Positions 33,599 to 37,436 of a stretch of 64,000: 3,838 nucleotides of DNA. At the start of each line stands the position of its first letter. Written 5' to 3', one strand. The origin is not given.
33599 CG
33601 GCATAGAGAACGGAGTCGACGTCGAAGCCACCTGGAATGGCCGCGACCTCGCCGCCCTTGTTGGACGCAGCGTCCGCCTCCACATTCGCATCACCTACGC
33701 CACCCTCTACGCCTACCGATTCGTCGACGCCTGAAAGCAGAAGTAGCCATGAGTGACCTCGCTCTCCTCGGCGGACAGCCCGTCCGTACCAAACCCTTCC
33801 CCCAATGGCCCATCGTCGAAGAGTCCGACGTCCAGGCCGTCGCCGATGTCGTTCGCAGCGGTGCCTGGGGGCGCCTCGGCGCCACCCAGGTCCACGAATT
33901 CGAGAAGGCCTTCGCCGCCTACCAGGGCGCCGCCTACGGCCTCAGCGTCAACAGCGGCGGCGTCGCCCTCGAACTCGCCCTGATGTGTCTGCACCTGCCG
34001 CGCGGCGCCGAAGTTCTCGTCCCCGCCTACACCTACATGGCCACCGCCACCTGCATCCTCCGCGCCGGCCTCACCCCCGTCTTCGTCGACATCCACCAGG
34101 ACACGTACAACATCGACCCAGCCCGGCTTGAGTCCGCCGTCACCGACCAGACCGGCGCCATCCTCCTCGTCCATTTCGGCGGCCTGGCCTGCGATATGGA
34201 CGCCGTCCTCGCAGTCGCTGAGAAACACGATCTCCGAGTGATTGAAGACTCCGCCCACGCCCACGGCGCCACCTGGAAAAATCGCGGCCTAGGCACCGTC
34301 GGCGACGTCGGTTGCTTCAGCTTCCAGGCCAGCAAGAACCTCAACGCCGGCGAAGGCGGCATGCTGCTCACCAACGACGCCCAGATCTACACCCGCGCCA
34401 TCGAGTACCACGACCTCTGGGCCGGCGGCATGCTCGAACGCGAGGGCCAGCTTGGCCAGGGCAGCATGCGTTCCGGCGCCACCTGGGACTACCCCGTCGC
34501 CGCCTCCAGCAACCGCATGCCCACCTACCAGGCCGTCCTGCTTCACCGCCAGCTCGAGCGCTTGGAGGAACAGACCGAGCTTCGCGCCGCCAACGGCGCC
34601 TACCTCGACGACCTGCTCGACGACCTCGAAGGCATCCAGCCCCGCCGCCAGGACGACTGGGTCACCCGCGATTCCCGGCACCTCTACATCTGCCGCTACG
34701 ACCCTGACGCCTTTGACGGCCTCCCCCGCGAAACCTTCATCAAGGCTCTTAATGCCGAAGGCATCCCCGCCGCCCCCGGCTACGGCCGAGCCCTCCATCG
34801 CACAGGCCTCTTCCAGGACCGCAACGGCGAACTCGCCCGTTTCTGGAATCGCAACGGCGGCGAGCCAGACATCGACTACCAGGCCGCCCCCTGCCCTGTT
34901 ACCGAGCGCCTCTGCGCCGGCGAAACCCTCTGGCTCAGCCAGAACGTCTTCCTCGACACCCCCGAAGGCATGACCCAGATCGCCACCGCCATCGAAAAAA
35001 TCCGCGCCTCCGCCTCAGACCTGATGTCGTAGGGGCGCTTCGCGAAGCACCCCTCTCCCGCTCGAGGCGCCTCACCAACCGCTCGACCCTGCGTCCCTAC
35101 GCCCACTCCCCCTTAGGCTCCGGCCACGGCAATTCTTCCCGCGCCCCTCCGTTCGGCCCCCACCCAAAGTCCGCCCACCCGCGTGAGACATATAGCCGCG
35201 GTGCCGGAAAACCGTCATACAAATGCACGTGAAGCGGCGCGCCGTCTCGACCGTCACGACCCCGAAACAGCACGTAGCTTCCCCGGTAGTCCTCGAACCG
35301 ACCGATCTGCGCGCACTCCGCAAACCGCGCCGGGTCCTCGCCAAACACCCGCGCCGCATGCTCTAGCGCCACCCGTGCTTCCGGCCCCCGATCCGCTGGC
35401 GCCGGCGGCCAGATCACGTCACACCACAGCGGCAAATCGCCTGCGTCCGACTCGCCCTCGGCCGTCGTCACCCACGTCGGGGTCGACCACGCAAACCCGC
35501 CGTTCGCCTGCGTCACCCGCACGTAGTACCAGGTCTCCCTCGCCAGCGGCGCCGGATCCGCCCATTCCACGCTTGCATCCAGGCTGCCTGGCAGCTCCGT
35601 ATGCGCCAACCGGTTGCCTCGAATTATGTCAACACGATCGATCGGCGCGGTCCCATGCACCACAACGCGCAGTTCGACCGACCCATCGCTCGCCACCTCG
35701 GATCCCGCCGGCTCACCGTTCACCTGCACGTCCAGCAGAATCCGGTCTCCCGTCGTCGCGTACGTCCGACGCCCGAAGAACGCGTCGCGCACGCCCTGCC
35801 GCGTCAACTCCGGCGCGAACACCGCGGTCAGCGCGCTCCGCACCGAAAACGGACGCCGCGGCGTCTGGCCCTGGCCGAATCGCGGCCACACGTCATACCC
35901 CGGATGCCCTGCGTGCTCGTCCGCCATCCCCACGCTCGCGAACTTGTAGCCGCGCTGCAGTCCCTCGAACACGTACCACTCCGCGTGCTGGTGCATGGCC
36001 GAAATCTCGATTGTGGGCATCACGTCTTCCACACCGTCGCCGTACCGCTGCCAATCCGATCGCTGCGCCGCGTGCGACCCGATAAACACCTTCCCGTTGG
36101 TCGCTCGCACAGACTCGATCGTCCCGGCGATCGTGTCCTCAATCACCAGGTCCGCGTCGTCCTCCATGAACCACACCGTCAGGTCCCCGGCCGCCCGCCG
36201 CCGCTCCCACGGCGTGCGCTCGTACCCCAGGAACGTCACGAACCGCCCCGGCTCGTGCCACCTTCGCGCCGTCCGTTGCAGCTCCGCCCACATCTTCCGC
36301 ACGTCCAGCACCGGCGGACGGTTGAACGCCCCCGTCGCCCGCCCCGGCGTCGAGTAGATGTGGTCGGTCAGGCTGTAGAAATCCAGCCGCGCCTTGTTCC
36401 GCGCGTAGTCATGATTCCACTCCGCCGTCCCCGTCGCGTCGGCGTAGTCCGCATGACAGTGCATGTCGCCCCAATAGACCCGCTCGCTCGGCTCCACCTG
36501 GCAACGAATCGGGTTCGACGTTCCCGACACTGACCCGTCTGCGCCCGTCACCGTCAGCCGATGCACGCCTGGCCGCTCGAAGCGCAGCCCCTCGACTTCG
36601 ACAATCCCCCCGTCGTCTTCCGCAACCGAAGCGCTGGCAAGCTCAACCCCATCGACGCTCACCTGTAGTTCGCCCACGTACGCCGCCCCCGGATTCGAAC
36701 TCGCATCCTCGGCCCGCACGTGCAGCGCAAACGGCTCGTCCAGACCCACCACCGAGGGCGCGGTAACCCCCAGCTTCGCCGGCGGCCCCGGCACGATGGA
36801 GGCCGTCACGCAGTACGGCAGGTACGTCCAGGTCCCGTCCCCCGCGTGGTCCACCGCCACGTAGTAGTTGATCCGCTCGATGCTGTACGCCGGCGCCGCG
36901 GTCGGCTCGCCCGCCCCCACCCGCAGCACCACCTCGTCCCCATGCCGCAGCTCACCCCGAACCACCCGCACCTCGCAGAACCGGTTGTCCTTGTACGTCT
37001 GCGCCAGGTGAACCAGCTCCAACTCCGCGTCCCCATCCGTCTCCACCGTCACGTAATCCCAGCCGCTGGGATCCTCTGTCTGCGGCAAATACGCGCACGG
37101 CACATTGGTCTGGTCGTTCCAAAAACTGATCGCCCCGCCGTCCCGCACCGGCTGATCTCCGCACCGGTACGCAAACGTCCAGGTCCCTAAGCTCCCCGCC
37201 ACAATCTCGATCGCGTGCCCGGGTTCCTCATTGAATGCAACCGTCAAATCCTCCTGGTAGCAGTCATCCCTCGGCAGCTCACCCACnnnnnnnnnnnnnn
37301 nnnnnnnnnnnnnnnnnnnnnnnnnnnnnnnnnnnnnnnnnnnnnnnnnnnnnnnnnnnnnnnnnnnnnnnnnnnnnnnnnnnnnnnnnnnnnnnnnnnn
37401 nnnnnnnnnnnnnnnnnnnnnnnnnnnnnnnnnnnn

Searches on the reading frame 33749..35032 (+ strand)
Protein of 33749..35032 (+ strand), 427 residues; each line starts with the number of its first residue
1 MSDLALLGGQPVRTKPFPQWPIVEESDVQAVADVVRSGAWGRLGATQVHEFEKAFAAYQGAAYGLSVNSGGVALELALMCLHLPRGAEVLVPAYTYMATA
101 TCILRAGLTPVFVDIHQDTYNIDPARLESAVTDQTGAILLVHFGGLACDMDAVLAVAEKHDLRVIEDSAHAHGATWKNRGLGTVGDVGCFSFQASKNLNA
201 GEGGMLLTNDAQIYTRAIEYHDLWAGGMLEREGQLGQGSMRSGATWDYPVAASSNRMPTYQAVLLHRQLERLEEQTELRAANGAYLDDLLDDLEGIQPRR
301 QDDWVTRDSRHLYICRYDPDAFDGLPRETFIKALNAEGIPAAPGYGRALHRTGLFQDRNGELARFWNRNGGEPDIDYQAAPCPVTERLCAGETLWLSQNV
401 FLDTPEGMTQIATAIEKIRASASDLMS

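Call 20: search_protein_families(library=pfam, proteins=[window:33749-35032:+])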
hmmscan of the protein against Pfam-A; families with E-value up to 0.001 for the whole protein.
window:33749-35032:+ (427 aa): 4 families
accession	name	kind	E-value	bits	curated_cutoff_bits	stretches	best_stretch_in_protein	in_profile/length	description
PF01041.23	DegT_DnrJ_EryC1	-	6.2e-90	302.4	19.8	1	23-362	3-324/360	DegT/DnrJ/EryC1/StrS aminotransferase family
PF01212.27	Beta_elim_lyase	-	2e-09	37.7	27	1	45-301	31-276/288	Beta-eliminating lyase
PF00155.27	Aminotran_1_2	-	2.1e-09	37.5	19.7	1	29-175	24-193/361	Aminotransferase class I and II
PF01053.26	Cys_Met_Meta_PP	-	5.1e-06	25.7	27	1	39-177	45-183/381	Cys/Met metabolism PLP-dependent enzyme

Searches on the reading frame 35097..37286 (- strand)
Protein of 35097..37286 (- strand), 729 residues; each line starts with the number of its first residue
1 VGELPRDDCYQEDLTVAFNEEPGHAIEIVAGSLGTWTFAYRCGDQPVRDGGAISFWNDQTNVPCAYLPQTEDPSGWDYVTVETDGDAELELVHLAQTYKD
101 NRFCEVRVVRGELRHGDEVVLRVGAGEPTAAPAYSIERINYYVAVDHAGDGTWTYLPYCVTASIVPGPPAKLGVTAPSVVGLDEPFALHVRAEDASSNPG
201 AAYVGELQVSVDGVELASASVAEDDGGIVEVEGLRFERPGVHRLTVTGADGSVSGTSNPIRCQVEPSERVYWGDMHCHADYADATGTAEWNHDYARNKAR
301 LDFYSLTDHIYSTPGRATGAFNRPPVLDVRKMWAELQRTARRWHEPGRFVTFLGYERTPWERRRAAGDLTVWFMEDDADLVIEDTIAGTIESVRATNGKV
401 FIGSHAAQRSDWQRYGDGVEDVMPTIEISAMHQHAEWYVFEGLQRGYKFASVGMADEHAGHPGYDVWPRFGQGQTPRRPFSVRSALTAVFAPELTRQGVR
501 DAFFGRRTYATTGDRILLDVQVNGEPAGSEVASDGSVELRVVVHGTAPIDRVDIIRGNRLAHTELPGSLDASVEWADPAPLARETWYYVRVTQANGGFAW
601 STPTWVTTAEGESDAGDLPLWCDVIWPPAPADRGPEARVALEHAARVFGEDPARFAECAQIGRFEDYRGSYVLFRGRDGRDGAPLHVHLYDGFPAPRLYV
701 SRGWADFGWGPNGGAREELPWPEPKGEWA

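Call 19: find_encoding_contigs(protein=window:35097-37286:-, flank=10000, max_places=8)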
Protein window:35097-37286:- (729 aa): 3 contigs read that carry it; 2 places shown.
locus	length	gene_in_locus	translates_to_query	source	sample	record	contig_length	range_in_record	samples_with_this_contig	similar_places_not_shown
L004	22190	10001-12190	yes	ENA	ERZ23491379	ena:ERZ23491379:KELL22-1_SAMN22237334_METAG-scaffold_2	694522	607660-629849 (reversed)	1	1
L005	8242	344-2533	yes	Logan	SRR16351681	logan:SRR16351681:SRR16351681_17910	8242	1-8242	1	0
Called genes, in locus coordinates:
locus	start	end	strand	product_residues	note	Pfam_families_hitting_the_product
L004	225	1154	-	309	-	PF02558:ApbA, PF03807:F420_oxidored (faint), PF08546:ApbA_C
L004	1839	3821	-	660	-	PF00753:Lactamase_B, PF23023:Anti-Pycsar_Apyc1 (faint), PF00753:Lactamase_B, PF12706:Lactamase_B_2 (weak)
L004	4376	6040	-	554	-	PF00884:Sulfatase, PF01663:Phosphodiest (weak), PF16347:SGSH_C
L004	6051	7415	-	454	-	-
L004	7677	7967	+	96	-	PF01909:NTP_transf_2, PF18765:Polbeta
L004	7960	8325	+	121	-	PF01934:HepT-like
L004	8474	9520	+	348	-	PF01408:GFO_IDH_MocA, PF22725:GFO_IDH_MocA_C3, PF02894:GFO_IDH_MocA_C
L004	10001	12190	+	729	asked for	PF12228:DUF3604 (faint)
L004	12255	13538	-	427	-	PF00155:Aminotran_1_2, PF01041:DegT_DnrJ_EryC1, PF01053:Cys_Met_Meta_PP (weak), PF01212:Beta_elim_lyase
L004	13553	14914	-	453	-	-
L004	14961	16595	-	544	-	PF00528:BPD_transp_1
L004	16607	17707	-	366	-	PF01547:SBP_bac_1, PF13531:SBP_bac_11 (faint), PF13416:SBP_bac_8, PF13343:SBP_bac_6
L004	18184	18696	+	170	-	PF10604:Polyketide_cyc2, PF03364:Polyketide_cyc (faint)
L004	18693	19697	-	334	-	PF00561:Abhydrolase_1, PF12146:Hydrolase_4, PF00326:Peptidase_S9 (weak)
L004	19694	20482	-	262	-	PF00290:Trp_syntA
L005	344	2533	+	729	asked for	PF12228:DUF3604 (faint)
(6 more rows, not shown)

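Call 20: search_protein_families(library=pfam, proteins=[window:35097-37286:-])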
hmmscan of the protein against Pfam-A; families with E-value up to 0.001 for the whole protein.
window:35097-37286:- (729 aa): 1 family
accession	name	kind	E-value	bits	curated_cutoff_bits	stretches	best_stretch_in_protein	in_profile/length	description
PF12228.14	DUF3604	-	1.4e-09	37.4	20.4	1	482-519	376-413/591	Protein of unknown function (DUF3604)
